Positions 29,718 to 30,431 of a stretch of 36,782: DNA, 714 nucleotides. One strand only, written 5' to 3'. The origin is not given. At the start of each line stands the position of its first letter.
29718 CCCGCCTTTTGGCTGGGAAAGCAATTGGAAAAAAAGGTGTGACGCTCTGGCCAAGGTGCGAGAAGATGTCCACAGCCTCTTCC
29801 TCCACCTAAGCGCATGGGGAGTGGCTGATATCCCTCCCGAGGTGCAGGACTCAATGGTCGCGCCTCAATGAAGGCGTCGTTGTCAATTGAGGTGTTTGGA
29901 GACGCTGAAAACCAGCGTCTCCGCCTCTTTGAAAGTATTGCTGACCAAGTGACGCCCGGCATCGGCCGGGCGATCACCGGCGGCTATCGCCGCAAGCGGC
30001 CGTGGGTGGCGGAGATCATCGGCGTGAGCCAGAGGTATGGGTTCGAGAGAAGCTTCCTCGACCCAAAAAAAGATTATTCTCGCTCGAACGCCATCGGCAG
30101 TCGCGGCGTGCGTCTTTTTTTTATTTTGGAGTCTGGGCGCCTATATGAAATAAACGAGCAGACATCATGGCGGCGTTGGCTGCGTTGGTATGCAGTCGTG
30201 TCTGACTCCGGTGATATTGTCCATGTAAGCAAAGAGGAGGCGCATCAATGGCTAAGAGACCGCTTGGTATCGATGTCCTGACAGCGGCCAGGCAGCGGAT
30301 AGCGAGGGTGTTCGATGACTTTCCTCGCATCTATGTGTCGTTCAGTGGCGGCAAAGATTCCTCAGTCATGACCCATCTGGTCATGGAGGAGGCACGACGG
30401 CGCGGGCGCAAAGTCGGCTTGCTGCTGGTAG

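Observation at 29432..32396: Five-gene accessory operon built around an IbrA-like PP-loop enzyme and an IbrB-like ParB/Srx protein: candidate uncharacterised DNA-modification, defence or regulatory system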

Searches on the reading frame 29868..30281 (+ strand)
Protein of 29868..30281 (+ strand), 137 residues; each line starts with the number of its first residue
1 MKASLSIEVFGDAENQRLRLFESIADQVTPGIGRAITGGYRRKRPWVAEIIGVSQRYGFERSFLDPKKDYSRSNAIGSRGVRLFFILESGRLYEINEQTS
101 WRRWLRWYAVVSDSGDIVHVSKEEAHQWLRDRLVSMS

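Call 8: search_protein_families(library=pfam, proteins=[window:29868-30281:+], max_evalue=0.1)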
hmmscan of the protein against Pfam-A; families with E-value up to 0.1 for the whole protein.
window:29868-30281:+ (137 aa): 1 family
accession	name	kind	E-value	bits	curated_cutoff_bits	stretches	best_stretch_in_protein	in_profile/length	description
PF07410.16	Phage_Gp111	-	0.046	14.7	27.1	1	35-104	46-108/117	Streptococcus thermophilus bacteriophage Gp111 protein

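Call 9: search_protein_families(library=ncbifam, proteins=[window:29868-30281:+], max_evalue=0.1)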
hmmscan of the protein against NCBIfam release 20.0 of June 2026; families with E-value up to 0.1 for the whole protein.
window:29868-30281:+ (137 aa): 0 families

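Call 10: search_protein_families(library=padloc, proteins=[window:29868-30281:+], max_evalue=0.1)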
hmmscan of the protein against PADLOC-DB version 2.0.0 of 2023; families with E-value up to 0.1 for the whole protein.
window:29868-30281:+ (137 aa): 0 families

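Call 11: search_protein_families(library=phrogs, proteins=[window:29868-30281:+], max_evalue=0.01)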
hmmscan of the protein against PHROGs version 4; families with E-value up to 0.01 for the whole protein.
window:29868-30281:+ (137 aa): 1 family
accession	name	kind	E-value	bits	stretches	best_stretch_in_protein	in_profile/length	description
phrog_26647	-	unknown function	1.2e-09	39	1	41-126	27-100/104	-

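Call 29: find_homologous_proteins(query=window:29868-30281:+, max_evalue=0.001)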
Query window:29868-30281:+ (137 aa): 15 proteins with E <= 0.001 among 26 candidates.
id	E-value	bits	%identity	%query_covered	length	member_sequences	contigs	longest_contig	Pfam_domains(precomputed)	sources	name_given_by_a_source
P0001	3.1e-85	301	100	100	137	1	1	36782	-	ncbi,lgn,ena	-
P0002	5.9e-34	135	50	98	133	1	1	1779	-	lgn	-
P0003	2.1e-32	130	46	96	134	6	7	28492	-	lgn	-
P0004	2.6e-32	129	47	96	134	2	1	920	-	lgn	-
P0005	6.4e-31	125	47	96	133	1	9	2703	-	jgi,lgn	-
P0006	3.1e-30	123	47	96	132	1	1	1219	-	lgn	-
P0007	7.7e-28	115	43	96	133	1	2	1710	-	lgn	-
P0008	1.7e-27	114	48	96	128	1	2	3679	-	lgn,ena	-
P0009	1.1e-26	111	43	94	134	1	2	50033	-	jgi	jgi:hypothetical protein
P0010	6.3e-25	106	42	97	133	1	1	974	-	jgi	jgi:hypothetical protein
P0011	7.5e-24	102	40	97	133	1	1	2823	-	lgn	-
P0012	7.3e-22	96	43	91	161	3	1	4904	-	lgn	-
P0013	7.6e-19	86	41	99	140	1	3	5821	-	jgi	jgi:hypothetical protein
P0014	7.1e-18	83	39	94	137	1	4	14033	-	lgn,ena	-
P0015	3.4e-4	38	35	59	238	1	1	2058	PF13673.14,PF13508.14,PF00583.32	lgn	-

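Call 33: find_encoding_contigs(protein=P0001, flank=10000, max_places=3)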
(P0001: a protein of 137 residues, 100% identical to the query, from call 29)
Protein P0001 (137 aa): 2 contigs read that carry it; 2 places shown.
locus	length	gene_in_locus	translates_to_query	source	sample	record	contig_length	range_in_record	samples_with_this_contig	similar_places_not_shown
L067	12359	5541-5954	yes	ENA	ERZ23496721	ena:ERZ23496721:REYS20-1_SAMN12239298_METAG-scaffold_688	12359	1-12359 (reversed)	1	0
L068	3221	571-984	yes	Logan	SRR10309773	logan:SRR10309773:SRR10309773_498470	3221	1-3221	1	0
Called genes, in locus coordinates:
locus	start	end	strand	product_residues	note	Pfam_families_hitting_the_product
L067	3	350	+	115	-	?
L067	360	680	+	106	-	-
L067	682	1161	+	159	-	PF26209:Phage_phiTE_241_C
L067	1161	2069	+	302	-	-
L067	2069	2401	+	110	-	-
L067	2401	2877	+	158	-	-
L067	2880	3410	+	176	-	PF24027:DUF7338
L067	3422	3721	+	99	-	-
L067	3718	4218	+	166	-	PF00959:Phage_lysozyme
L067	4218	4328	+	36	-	-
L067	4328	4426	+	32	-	-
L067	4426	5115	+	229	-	-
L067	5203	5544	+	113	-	-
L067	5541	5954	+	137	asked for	-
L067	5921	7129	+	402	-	PF01507:PAPS_reduct, PF11922:DUF3440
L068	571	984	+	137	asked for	-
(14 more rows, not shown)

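Call 39: predict_structure(alignment_id=A1)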
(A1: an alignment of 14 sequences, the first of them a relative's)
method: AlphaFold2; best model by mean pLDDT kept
length: 137 residues; sequences in the alignment: 14
mean_pLDDT: 89.6   pTM: 0.78
mean pLDDT of the five models: 89.6, 89.3, 88.9, 88.1, 87.6
residues with pLDDT >= 90: 81; 70-90: 51; 50-70: 5; < 50: 0
segments of 3 or more residues with pLDDT < 50: none
pLDDT, mean of each block of 10 residues (from residue 1): 94 85 92 84 89 91 95 75 95 94 93 95 92 78
secondary structure, 60 per line:
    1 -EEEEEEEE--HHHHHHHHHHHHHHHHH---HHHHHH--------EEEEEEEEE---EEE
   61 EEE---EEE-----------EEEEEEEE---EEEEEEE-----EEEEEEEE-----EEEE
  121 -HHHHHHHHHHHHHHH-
elements in order: E2-9 H12-28 H32-37 E46-54 E58-63 E67-69 E81-88 E92-98 E104-111 E117-120 H122-136

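Call 43: fold_search(model_id=the predicted structure, library=pdb)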
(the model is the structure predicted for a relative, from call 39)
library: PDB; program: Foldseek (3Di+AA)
matches with E <= 10: 611; with E <= 0.001: 0
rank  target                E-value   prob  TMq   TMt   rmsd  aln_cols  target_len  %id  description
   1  8i5m_A                1.6e-01  0.13  0.19  0.11  12.7       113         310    7  Rat Kir4.1 in complex with PIP2 (released 2024-02-28)
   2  1jk8_B                1.9e-01  0.51  0.29  0.23   5.3        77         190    8  Crystal structure of a human insulin peptide-HLA-DQ8 complex (released 2001-08-22)
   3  9nig_D                1.9e-01  0.47  0.29  0.22   6.1        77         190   13  PB TCR in complex with HLA-DR4 presenting citrullinated Tenascin C peptide (released 2025-05-21)
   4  8vcy_B                1.9e-01  0.35  0.25  0.21   6.6        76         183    9  Human TCR A2.13 in complex with DQ8-InsC8-15NPY (released 2024-08-07)
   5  1iak_B                2.1e-01  0.69  0.31  0.24   4.6        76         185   10  HISTOCOMPATIBILITY ANTIGEN I-AK (released 1998-04-15)
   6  2fse_B                2.1e-01  0.44  0.28  0.22   5.4        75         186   11  Crystallographic structure of a rheumatoid arthritis MHC susceptibility allele, HLA-DR1 (DRB1*0101), complexed with th (released 2006-09-19)
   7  8w84_D                2.2e-01  0.35  0.26  0.20   6.6        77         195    9  HLA-DQ2.5-alpha2 gliadin peptide in complex with DQN0344AE02 (released 2023-11-08)
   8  6gh4_E                2.4e-01  0.25  0.23  0.14   6.4        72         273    7  HLA-E*01:03 in complex with the Mtb44 peptide variant: Mtb44*P2-Gln. (released 2018-08-08)
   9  6d64_A                2.6e-01  0.23  0.25  0.15   6.8        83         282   14  Crystal Structure of Human CD1b in Complex with POPC (released 2019-01-16)
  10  1d9k_D                2.7e-01  0.25  0.25  0.20   5.8        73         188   11  CRYSTAL STRUCTURE OF COMPLEX BETWEEN D10 TCR AND PMHC I-AK/CA (released 1999-12-15)
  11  8ymr_A                2.7e-01  0.15  0.21  0.10  12.6        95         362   10  The structure of BRTNaC1 at high pH (released 2025-03-05)
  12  4p23_D                2.9e-01  0.33  0.26  0.20   5.5        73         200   11  J809.B5 TCR bound to IAb/3K (released 2014-05-28)
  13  2ian_B                3.1e-01  0.28  0.26  0.21   6.9        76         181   13  Structural basis for recognition of mutant self by a tumor-specific, MHC class II-restricted TCR (released 2007-04-03)
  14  6kwn_A                3.1e-01  0.25  0.24  0.14   6.3        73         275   12  Crystal structure of pSLA-1*1301(F99Y) complex with S-OIV-derived epitope NSDTVGWSW (released 2020-09-09)
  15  1k2d_B                3.3e-01  0.30  0.27  0.22   5.8        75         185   11  Crystal structure of the autoimmune MHC class II I-Au complexed with myelin basic protein 1-11 at 2.2A (released 2003-03-04)
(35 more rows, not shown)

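Call 46: find_encoding_contigs(protein=P0009, flank=8000, max_places=2)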
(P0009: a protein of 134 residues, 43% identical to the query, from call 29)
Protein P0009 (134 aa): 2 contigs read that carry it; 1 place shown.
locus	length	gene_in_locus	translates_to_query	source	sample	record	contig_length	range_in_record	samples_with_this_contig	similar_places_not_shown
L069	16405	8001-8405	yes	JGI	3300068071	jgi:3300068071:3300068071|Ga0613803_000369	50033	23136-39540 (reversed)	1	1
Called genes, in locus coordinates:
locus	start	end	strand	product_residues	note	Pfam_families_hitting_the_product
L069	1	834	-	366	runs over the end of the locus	PF13479:AAA_24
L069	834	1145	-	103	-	-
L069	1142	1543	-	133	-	-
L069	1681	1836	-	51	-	-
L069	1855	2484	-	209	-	PF13599:Pentapeptide_4 (faint), PF13576:Pentapeptide_3 (faint), PF00805:Pentapeptide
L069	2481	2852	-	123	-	-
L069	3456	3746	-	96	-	-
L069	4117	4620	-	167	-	PF06892:Phage_CP76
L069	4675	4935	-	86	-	-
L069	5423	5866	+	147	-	-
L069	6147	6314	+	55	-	-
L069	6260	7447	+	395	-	PF00589:Phage_integrase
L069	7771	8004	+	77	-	-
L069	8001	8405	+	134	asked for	-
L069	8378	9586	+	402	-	PF01507:PAPS_reduct, PF11922:DUF3440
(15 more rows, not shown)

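Call 47: find_encoding_contigs(protein=P0003, flank=8000, max_places=2)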
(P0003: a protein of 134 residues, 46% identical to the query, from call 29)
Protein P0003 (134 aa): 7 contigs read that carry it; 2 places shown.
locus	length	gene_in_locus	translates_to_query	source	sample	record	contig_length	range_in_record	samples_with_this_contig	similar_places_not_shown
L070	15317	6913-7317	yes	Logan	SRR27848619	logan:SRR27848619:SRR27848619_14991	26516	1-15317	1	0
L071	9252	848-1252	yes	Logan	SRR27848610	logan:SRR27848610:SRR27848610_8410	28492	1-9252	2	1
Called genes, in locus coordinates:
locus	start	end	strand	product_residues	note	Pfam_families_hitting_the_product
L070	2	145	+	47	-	?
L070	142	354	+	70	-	-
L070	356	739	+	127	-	-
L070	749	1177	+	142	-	PF00436:SSB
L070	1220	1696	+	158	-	-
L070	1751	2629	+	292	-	-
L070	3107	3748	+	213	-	PF13392:HNH_3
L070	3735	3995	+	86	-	-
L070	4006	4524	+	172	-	-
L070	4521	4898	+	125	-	-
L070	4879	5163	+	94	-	-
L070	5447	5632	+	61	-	-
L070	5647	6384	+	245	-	PF24624:Int_N (weak), PF00589:Phage_integrase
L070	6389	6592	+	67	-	PF12651:RHH_3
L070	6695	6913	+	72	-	-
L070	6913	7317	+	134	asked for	-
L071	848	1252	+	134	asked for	-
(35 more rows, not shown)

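Call 50: fold_search(model_id=the predicted structure, library=viral)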
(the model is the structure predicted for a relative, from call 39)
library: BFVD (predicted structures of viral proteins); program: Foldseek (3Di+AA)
matches with E <= 10: 581; with E <= 0.001: 3
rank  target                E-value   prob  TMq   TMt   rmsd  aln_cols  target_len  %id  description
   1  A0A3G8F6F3            9.5e-10  1.00  0.67  0.70   4.7       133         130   31  (no name in the UniProt tables at hand)
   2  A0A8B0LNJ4            1.9e-05  1.00  0.57  0.57   3.1       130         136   18  Uncharacterized protein [uncultured archaeal virus]
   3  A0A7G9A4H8            9.6e-04  1.00  0.46  0.42   3.7       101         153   17  Uncharacterized protein [Bacteriophage sp.]
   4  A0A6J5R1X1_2          7.9e-03  1.00  0.53  0.10   3.6       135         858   17  Uncharacterized protein [uncultured Caudovirales phage]
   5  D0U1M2                2.0e-02  0.54  0.23  0.10  11.3       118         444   12  DNA packaging tegument protein UL17 [Wood mouse herpesvirus]
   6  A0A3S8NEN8            7.7e-02  0.99  0.45  0.45   4.0       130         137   13  Uncharacterized protein [Sulfolobales Beppu filamentous phage 1]
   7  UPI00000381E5         7.7e-02  0.33  0.22  0.08  10.2        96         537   10  (no name look-up for this kind of identifier)
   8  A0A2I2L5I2            8.2e-02  0.54  0.27  0.18   9.6       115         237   15  F-box domain-containing protein [Orpheovirus IHUMI-LCC2]
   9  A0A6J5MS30            1.1e-01  0.41  0.22  0.28   7.2        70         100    8  Uncharacterized protein [uncultured Caudovirales phage]
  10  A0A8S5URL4            1.4e-01  0.20  0.21  0.11  15.9       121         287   10  Uncharacterized protein [Siphoviridae sp. ctg6c78]
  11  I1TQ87                1.6e-01  0.15  0.16  0.20  11.6       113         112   15  (no name in the UniProt tables at hand)
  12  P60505                1.9e-01  0.51  0.30  0.12  11.5        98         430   12  U21 glycoprotein [Human herpesvirus 7 (strain JI)]
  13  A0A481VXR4            2.5e-01  0.33  0.25  0.37   9.4        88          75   12  (no name in the UniProt tables at hand)
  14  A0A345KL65            3.0e-01  0.33  0.27  0.16  12.5       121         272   12  Tail protein [Arthrobacter phage Breylor17]
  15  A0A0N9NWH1            3.2e-01  0.60  0.34  0.39   5.2       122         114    9  Uncharacterized protein [Acidianus rod-shaped virus 2]
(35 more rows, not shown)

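Call 64: find_related_loci(query=A1, collection=viral_contigs, flank=6000)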
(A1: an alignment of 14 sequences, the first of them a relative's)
Query A1 (137 aa) in viral_contigs; peptide patterns used: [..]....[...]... (x = any residue, [..] = any of these).
27 stretches matched a pattern; 10 encode a relative of the query (tblastn E <= 1e-3); 10 distinct loci.
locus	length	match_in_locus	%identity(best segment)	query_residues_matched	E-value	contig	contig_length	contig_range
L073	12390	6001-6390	46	1-130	3e-39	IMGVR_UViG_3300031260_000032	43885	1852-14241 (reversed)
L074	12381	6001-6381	45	1-129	4e-30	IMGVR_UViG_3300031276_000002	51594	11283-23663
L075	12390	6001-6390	40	1-129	1e-28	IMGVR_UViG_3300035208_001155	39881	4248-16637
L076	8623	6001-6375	41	1-125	8e-27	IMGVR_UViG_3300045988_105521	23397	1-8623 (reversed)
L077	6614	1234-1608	40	1-132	3e-25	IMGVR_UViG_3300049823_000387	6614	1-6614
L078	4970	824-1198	40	1-132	8e-24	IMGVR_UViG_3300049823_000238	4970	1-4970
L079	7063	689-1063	40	1-132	8e-24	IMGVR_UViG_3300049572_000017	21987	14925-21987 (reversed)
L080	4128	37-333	42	27-132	1e-20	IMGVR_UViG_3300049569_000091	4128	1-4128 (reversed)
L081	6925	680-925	37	43-132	2e-10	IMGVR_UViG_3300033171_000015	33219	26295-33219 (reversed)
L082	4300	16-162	39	86-134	2e-8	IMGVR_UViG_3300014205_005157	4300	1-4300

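Call 67: find_encoding_contigs(protein=P0015, flank=5000, max_places=3)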
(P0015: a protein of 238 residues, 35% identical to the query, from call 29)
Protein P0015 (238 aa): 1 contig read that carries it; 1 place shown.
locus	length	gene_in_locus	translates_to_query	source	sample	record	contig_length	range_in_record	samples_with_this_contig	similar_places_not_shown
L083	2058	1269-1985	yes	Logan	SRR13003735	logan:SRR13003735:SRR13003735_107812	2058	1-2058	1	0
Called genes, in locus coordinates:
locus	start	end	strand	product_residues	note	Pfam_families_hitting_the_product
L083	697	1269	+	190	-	-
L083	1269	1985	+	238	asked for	PF00583:Acetyltransf_1 (weak), PF13508:Acetyltransf_7 (faint), PF13673:Acetyltransf_10 (weak)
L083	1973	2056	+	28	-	?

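Call 68: find_encoding_contigs(protein=P0014, flank=8000, max_places=2)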
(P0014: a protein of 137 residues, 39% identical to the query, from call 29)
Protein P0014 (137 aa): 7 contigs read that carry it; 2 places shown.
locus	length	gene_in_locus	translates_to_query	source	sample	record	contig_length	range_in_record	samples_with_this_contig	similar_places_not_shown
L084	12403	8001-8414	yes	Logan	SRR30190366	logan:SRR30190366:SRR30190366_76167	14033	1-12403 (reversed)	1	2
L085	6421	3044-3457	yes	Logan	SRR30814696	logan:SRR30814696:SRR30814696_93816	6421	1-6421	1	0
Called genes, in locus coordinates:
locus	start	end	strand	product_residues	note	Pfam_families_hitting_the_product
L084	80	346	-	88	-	-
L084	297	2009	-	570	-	PF06152:Phage_min_cap2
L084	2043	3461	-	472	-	-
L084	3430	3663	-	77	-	-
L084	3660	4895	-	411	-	PF04466:Terminase_3, PF17288:Terminase_3C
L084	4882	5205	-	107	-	-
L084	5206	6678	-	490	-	PF02195:ParB_N, PF01555:N6_N4_Mtase (faint)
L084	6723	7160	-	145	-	-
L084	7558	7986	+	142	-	-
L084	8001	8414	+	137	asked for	-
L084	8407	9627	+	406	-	PF01507:PAPS_reduct, PF11922:DUF3440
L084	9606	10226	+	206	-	PF02195:ParB_N (weak)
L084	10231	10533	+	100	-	-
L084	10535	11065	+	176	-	-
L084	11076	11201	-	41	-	-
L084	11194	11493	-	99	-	-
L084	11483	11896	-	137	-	-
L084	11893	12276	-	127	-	-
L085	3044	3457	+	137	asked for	-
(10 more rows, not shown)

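Call 75: search_protein_representatives(alignment_id=A1)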
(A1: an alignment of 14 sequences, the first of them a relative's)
Query: 14 sequences, 133 profile positions. Proteins with E-value up to 0.001 (for the whole library): 1300; up to 1e-10: 933; up to 1e-30: 114. The best 150 are listed.
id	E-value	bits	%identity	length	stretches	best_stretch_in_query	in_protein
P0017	2.5e-49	182.7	-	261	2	1-128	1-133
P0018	2.6e-49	182.6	-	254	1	1-130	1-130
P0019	3.6e-49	182.2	-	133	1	1-132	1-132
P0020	2.5e-48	179.5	-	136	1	1-131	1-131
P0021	3.3e-47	175.8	-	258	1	1-128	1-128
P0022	2.5e-46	173.0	-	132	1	1-131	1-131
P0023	6.9e-46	171.6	-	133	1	1-130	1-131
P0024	1.5e-44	167.2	-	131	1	1-132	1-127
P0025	5.9e-44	165.3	-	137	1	1-132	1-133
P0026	1.5e-43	164.0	-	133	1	1-129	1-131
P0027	3.0e-43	163.0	-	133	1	1-130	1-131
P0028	3.2e-43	162.9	-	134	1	3-131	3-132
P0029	3.4e-43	162.8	-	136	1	1-130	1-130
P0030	5.2e-43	162.2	-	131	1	1-129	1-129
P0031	1.2e-42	161.1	-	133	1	1-129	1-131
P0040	1.9e-40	154.0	-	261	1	1-128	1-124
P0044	1.2e-39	151.4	-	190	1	1-131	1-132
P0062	1.4e-36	141.5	-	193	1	3-132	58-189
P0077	1.8e-34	134.6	-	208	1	2-131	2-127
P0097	6.6e-33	129.5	-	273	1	1-128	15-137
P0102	1.8e-32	128.2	-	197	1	4-129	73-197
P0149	5.3e-30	120.1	-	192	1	1-131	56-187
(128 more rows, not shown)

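Call 76: search_protein_families(library=pfam, proteins=[P0017, P0018, P0021, P0040, P0097, P0077, P0044, P0062, P0102, P0149], max_evalue=0.01)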
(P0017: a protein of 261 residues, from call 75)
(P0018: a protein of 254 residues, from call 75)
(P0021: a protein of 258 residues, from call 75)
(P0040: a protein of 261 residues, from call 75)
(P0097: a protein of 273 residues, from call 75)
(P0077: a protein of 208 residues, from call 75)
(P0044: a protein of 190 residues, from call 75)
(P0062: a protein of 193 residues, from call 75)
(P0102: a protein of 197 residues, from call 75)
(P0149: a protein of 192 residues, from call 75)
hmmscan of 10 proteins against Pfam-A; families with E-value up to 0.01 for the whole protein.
P0017 (261 aa): 0 families

P0018 (254 aa): 0 families

P0021 (258 aa): 0 families

P0040 (261 aa): 0 families

P0097 (273 aa): 0 families

P0077 (208 aa): 0 families

P0044 (190 aa): 0 families

P0062 (193 aa): 0 families

P0102 (197 aa): 2 families
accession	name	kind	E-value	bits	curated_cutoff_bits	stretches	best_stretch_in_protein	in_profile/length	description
PF13560.12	HTH_31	-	0.0012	19.5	27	1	8-53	8-49/64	Helix-turn-helix domain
PF08533.16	Glyco_hydro_42C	-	0.01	16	21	0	21-41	38-58/58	Beta-galactosidase C-terminal domain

P0149 (192 aa): 1 family
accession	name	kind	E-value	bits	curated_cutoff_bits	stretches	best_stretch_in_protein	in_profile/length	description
PF07410.16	Phage_Gp111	-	0.004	18.1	27.1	1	93-172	48-116/117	Streptococcus thermophilus bacteriophage Gp111 protein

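Call 83: search_dna_similar(query=window:29868-30281:+, collection=phages, mode=protein, max_rows=40, max_evalue=0.001)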
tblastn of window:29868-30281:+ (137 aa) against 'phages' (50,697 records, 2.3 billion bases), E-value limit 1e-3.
Records with a match: 1; places in all: 1; records where one place covers at least 80% of the query: 1.
Best place of each record, by identity: <60% 1.
By first word of the organism name: Chlorobiaceae 1.
By host as written in the record: Chlorobiaceae bacterium strain GSB-B 1.
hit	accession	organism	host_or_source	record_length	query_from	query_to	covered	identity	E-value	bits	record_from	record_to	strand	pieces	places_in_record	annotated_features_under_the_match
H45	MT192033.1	Chlorobiaceae phage CV-1-33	Chlorobiaceae bacterium strain GSB-B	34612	1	129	94%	32.3%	5e-14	73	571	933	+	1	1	hypothetical protein (x3)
